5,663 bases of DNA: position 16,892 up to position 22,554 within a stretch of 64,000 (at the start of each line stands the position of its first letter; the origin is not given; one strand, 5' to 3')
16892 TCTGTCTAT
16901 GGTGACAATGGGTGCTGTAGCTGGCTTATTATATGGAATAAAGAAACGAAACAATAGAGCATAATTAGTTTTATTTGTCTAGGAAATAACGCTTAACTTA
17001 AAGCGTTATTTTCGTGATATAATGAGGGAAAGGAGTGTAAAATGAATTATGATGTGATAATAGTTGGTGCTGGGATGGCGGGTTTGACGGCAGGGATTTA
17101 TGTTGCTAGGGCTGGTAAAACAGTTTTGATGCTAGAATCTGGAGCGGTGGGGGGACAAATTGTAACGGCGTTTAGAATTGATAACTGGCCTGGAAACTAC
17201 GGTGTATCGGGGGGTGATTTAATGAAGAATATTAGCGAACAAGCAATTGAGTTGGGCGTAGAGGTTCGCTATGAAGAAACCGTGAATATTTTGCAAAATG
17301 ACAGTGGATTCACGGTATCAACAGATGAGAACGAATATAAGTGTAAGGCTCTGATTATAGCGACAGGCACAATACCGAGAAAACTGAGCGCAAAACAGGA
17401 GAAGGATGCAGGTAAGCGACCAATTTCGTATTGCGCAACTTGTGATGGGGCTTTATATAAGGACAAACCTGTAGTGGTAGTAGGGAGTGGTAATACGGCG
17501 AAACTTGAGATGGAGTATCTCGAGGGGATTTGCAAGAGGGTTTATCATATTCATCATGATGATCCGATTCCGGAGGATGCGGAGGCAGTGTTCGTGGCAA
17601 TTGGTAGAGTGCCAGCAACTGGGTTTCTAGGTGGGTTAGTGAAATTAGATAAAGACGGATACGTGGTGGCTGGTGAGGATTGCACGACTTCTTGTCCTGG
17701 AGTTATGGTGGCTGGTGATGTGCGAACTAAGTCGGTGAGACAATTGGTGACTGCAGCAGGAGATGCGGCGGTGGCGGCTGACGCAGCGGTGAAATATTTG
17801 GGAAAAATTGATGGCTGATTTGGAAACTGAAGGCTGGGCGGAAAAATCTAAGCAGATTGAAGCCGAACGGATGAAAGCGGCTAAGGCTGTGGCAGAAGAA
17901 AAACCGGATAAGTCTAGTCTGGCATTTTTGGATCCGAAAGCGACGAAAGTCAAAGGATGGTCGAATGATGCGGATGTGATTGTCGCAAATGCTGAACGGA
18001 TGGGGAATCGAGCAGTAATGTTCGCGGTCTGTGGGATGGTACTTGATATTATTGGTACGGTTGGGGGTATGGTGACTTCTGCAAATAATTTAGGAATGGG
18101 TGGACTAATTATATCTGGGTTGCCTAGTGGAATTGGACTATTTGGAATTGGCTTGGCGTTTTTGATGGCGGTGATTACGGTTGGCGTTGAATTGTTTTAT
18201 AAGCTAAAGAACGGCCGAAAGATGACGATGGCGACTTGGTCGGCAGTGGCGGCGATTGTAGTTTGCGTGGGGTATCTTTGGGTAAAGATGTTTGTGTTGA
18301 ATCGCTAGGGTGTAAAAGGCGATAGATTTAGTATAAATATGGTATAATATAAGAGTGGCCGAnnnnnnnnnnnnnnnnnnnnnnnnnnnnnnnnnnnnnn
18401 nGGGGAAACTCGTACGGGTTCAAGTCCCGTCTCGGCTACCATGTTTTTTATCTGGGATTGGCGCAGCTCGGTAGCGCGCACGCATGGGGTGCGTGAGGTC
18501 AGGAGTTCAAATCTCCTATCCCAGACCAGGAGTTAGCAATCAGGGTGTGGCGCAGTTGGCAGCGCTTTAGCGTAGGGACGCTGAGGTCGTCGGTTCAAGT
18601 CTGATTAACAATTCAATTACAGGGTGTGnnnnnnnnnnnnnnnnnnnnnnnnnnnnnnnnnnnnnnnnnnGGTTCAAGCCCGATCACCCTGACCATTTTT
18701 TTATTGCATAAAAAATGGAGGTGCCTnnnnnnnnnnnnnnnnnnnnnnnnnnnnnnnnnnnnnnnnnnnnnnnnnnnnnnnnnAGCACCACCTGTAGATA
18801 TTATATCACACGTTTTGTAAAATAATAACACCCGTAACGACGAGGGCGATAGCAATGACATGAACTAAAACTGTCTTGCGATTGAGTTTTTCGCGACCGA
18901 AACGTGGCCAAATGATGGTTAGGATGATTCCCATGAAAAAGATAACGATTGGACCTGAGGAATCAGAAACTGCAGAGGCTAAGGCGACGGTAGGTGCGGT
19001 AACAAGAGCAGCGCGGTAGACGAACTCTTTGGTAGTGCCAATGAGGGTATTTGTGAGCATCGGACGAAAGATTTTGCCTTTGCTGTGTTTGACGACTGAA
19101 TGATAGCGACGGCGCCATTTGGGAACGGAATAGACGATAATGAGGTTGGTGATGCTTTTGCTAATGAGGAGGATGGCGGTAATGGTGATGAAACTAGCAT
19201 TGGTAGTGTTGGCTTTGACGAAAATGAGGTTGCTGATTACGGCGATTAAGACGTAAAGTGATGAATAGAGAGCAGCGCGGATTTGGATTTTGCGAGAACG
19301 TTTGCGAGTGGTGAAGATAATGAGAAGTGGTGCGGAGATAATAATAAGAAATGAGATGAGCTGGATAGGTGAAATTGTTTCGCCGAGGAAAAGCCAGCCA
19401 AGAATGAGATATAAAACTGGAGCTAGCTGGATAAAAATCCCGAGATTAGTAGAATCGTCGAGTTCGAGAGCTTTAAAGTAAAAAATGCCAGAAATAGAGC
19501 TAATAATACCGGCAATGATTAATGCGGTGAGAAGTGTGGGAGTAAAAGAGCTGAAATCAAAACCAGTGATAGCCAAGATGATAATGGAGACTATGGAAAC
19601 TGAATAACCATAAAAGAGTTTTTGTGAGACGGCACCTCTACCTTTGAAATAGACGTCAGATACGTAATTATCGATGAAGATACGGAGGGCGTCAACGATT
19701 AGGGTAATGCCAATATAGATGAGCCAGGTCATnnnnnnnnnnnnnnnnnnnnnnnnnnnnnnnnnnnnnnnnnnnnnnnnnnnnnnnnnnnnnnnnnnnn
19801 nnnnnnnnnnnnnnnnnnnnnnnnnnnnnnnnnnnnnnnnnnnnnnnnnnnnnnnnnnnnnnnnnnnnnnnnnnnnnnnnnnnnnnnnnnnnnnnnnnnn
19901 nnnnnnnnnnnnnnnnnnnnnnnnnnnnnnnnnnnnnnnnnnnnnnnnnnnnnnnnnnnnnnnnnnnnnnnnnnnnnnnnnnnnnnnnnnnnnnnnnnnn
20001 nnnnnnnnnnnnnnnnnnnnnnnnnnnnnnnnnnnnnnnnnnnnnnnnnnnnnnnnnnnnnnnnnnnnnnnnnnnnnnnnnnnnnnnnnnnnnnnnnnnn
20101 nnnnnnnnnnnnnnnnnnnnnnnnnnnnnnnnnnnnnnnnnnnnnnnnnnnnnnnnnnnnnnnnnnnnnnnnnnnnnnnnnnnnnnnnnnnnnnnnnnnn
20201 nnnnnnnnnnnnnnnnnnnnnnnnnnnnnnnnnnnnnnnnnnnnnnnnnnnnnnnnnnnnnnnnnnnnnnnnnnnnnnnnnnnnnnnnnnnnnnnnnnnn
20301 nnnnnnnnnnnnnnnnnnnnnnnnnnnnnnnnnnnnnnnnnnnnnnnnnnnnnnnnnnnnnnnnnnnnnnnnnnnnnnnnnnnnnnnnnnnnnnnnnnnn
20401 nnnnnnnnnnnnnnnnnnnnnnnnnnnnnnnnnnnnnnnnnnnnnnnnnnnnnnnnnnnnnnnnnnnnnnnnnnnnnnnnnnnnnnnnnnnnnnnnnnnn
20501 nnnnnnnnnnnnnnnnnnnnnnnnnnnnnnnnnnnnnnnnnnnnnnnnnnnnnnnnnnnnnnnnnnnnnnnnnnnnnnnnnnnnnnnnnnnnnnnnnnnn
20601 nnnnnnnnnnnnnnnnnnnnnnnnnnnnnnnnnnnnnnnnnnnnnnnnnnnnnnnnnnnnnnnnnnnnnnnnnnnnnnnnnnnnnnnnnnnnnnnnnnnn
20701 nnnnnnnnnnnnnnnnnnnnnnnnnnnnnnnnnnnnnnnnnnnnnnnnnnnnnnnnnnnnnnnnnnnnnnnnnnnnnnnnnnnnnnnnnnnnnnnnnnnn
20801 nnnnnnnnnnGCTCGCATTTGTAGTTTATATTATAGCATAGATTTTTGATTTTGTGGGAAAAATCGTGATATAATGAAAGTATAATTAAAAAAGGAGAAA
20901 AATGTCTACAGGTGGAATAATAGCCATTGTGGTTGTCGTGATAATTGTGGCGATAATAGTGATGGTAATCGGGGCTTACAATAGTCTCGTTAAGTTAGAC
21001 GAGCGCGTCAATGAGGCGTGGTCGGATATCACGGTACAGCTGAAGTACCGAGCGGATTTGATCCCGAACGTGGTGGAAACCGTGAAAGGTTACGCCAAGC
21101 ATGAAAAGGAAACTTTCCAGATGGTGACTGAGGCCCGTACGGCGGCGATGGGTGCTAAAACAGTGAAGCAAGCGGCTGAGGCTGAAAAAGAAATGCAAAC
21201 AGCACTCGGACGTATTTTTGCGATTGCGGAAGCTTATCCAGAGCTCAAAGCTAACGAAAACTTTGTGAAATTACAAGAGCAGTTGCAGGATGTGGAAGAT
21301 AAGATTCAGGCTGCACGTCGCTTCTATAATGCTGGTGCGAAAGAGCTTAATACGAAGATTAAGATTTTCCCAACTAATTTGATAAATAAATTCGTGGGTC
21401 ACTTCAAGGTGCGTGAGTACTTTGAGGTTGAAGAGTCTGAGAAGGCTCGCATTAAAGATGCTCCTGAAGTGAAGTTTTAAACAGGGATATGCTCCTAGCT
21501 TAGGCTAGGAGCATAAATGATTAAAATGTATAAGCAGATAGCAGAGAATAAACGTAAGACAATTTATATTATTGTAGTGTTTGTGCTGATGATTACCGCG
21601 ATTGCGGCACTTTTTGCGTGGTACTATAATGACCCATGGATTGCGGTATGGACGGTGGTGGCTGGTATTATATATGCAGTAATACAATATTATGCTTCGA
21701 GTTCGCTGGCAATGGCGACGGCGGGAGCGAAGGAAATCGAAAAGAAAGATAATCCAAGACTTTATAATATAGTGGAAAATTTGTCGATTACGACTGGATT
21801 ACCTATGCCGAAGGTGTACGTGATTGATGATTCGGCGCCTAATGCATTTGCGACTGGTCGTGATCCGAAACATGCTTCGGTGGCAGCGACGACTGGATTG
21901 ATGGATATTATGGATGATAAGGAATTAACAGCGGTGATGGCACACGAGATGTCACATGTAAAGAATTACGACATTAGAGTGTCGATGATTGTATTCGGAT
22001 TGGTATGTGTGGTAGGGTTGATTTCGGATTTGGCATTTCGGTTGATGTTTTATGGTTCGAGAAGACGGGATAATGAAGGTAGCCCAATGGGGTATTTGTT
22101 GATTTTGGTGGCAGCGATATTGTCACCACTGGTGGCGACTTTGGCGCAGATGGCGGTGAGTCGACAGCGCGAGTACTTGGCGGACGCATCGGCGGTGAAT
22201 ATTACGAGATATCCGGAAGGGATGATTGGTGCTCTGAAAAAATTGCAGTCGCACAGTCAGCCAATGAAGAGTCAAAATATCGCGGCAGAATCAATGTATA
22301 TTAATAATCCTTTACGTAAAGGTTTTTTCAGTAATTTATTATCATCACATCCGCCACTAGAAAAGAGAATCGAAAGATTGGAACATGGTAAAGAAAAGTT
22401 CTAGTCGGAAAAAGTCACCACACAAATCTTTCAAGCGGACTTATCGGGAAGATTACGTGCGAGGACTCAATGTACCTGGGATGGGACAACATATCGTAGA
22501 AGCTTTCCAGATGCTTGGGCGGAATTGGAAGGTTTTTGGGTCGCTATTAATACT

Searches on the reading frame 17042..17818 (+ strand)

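Call 55: search_protein_families(library=pfam, proteins=[window:17042-17818:+], max_evalue=0.0001)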
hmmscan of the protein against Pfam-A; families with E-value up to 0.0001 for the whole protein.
window:17042-17818:+ (258 aa): 9 families
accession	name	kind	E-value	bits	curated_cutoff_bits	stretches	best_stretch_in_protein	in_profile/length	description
PF07992.20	Pyr_redox_2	-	1.4e-31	110.4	26.1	2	3-174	1-175/291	Pyridine nucleotide-disulphide oxidoreductase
PF13738.12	Pyr_redox_3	-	1.1e-17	64.7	30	1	73-153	96-176/305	Pyridine nucleotide-disulphide oxidoreductase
PF01266.30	DAO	-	4.4e-10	40.1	27.9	0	4-38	1-37/353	FAD dependent oxidoreductase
PF03486.20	HI0933_like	-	1.2e-08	35.1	50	0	59-110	110-164/244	HI0933-like protein Rossmann domain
PF00890.30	FAD_binding_2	-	4.1e-08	33.3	20.4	1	4-43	1-41/414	FAD binding domain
PF12831.13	FAD_oxidored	-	1.5e-07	31.5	27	1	4-45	1-43/416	FAD dependent oxidoreductase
PF13450.12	NAD_binding_8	-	2.9e-06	27.9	21.9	1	7-55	1-49/68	NAD(P)-binding Rossmann-like domain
PF01134.28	GIDA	-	8.3e-06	25.5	22.1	0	4-31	1-28/391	Glucose inhibited division protein A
PF01946.23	Thi4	-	7.8e-05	22.5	26.2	1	2-38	17-55/235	Thi4 family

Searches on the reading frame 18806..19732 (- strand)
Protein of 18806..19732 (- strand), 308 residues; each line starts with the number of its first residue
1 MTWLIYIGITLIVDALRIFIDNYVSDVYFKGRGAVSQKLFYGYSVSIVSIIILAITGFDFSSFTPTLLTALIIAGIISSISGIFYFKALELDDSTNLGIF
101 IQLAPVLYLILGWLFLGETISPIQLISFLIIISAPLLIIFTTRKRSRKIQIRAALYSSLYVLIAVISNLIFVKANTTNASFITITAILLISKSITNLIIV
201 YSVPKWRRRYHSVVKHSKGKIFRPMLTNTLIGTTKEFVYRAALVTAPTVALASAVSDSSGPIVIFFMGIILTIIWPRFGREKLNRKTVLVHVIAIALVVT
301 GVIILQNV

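Call 56: search_protein_families(library=pfam, proteins=[window:18806-19732:-], max_evalue=0.0001)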
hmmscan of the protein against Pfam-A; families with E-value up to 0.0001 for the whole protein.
window:18806-19732:- (308 aa): 1 family
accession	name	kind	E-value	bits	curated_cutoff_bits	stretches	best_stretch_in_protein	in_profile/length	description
PF00892.27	EamA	-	3.4e-10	40.8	28.2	1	46-139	42-134/135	EamA-like transporter family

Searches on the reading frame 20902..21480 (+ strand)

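Call 56: search_protein_families(library=pfam, proteins=[window:20902-21480:+], max_evalue=0.0001)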
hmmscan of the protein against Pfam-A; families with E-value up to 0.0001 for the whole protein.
window:20902-21480:+ (192 aa): 1 family
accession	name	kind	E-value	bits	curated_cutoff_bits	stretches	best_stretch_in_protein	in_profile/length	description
PF04011.17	LemA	-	3e-55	186.6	26.2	1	39-192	1-149/149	LemA family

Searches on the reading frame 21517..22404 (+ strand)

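Call 56: search_protein_families(library=pfam, proteins=[window:21517-22404:+], max_evalue=0.0001)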
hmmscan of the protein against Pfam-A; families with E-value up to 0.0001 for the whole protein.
window:21517-22404:+ (295 aa): 1 family
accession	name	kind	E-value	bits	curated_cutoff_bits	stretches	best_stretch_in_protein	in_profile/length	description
PF01435.24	Peptidase_M48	-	3.5e-35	121.9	20.3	1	77-290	2-184/186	Peptidase family M48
